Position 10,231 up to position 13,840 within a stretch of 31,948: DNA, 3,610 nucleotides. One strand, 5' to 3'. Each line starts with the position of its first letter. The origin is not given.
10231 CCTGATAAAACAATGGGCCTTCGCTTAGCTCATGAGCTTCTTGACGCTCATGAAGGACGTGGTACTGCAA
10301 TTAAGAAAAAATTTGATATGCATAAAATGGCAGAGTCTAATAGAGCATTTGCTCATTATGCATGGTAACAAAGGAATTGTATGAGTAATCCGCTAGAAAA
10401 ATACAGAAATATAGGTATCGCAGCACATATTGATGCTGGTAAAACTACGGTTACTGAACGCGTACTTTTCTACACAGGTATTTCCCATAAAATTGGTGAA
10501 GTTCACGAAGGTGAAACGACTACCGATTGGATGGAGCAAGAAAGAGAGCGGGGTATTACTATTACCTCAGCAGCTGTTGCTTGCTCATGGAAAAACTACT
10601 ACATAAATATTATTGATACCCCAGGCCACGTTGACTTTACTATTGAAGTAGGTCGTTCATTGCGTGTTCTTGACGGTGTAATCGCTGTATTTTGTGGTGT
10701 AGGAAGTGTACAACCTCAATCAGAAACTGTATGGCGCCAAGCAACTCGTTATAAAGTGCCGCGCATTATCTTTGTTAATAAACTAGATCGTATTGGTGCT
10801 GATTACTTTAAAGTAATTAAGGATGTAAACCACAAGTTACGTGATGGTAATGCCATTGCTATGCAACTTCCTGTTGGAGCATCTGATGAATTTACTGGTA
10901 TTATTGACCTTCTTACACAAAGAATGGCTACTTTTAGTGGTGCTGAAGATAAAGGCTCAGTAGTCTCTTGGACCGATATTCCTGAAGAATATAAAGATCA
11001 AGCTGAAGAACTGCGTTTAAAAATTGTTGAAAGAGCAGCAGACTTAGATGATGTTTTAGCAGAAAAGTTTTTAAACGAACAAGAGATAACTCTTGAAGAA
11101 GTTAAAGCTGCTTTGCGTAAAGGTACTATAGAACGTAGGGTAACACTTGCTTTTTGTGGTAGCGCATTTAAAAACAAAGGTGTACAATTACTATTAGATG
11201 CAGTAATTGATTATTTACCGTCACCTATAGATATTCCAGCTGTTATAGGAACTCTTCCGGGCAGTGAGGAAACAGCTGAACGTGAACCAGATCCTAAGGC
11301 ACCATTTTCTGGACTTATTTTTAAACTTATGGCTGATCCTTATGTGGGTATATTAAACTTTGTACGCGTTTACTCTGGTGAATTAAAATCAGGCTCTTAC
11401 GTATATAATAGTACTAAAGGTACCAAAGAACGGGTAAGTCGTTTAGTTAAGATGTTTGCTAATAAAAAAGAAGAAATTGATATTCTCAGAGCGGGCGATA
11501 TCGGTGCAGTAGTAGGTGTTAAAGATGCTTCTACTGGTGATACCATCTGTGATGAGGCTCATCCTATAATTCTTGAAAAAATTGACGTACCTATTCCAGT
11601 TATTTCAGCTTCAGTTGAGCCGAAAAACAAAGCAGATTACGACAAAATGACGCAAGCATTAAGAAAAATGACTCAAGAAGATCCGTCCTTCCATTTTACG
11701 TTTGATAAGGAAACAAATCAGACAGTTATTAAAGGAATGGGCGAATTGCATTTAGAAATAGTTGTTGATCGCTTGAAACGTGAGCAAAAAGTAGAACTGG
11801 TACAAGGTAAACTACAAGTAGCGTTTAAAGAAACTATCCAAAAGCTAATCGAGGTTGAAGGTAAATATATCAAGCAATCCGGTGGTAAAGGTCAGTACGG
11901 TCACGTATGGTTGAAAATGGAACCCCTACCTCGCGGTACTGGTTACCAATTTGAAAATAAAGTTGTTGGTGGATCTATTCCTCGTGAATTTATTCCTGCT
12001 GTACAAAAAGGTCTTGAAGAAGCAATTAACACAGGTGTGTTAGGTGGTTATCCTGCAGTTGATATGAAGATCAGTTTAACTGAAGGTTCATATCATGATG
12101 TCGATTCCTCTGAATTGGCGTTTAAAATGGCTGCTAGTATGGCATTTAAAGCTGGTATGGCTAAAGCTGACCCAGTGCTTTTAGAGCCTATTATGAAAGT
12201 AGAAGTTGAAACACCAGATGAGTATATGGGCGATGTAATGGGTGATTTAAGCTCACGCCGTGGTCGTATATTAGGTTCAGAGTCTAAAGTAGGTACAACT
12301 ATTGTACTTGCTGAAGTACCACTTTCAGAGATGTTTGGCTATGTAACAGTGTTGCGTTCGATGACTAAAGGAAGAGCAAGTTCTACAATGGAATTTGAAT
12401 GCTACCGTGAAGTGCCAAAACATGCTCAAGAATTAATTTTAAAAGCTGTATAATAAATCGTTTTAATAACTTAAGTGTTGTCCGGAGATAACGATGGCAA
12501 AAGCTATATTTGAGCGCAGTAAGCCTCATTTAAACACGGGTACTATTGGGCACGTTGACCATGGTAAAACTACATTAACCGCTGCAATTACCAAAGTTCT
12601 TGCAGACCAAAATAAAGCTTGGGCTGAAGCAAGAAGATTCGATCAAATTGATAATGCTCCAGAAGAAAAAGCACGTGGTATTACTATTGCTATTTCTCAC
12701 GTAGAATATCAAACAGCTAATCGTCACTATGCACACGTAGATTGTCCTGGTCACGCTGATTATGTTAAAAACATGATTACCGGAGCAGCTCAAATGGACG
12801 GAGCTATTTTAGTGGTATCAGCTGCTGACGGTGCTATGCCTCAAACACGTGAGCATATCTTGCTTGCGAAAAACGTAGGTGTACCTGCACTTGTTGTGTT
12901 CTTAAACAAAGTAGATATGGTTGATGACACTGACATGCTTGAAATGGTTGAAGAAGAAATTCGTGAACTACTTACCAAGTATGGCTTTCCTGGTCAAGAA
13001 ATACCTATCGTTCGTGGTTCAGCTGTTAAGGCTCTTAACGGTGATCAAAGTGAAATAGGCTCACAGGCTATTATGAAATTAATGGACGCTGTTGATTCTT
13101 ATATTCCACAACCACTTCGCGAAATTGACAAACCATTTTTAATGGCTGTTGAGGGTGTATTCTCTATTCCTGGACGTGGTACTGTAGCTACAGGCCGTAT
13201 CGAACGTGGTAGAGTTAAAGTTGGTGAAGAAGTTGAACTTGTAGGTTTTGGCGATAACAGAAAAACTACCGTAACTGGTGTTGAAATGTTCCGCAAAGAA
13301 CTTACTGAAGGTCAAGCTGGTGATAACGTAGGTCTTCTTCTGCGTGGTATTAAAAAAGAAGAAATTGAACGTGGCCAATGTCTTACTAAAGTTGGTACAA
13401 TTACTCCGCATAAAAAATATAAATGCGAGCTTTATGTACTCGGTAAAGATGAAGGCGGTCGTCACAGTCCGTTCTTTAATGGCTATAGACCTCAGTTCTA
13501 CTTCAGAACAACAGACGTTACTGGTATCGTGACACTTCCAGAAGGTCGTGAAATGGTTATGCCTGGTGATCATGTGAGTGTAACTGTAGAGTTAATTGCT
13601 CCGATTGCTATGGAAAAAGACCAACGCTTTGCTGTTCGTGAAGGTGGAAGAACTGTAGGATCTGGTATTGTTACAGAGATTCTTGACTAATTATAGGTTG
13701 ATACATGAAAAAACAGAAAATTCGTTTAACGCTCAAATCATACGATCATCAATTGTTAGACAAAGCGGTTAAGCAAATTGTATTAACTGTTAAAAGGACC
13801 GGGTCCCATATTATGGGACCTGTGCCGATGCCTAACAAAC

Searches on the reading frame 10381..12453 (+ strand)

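Call 71: search_protein_families(library=pfam, proteins=[window:10381-12453:+], max_evalue=0.00001)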
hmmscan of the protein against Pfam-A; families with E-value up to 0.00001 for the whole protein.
window:10381-12453:+ (690 aa): 7 families
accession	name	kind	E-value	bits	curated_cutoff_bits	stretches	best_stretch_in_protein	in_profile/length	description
PF00009.33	GTP_EFTU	-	3.1e-62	210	26.5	1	7-281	2-188/188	Elongation factor Tu GTP binding domain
PF03764.24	EFG_IV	-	1.3e-45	154.5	24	1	479-596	2-120/121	Elongation factor G, domain IV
PF00679.30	EFG_C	-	2.7e-31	107.9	27.9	1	599-684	1-87/89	Elongation factor G C-terminus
PF14492.12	EFG_III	-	2.8e-31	107.8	27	1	403-474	1-72/75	Elongation Factor G, domain III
PF22042.2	EF-G_D2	-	4.9e-18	65.5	27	1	308-391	1-83/84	Elongation factor G domain 2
PF03144.31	GTP_EFTU_D2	-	4.5e-17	62.7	30.3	1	325-390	3-73/73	Elongation factor Tu domain 2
PF16658.11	RF3_C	-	3.7e-06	27.2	40.1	1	410-488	13-91/132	Class II release factor RF3, C-terminal domain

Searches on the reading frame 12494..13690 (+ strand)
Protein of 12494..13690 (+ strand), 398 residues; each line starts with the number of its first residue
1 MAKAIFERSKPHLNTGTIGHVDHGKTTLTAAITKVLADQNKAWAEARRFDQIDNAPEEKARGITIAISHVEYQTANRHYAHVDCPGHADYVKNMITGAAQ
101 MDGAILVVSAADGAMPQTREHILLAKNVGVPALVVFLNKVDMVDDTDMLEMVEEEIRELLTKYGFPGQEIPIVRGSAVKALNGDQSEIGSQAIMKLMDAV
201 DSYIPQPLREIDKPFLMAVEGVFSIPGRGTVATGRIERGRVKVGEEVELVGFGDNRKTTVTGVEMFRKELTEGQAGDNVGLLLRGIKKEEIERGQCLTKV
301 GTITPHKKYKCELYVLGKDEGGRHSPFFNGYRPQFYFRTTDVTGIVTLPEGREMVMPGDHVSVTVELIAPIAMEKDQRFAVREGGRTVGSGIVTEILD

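Call 71: search_protein_families(library=pfam, proteins=[window:12494-13690:+], max_evalue=0.00001)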
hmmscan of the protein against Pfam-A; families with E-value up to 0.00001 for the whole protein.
window:12494-13690:+ (398 aa): 3 families
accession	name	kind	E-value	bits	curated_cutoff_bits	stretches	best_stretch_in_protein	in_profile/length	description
PF00009.33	GTP_EFTU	-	6.9e-65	218.6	26.5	1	10-206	1-188/188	Elongation factor Tu GTP binding domain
PF03143.23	GTP_EFTU_D3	-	6.5e-38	129.7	27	1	302-396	1-105/106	Elongation factor Tu C-terminal domain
PF03144.31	GTP_EFTU_D2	-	1.6e-20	73.8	30.3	1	229-298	1-73/73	Elongation factor Tu domain 2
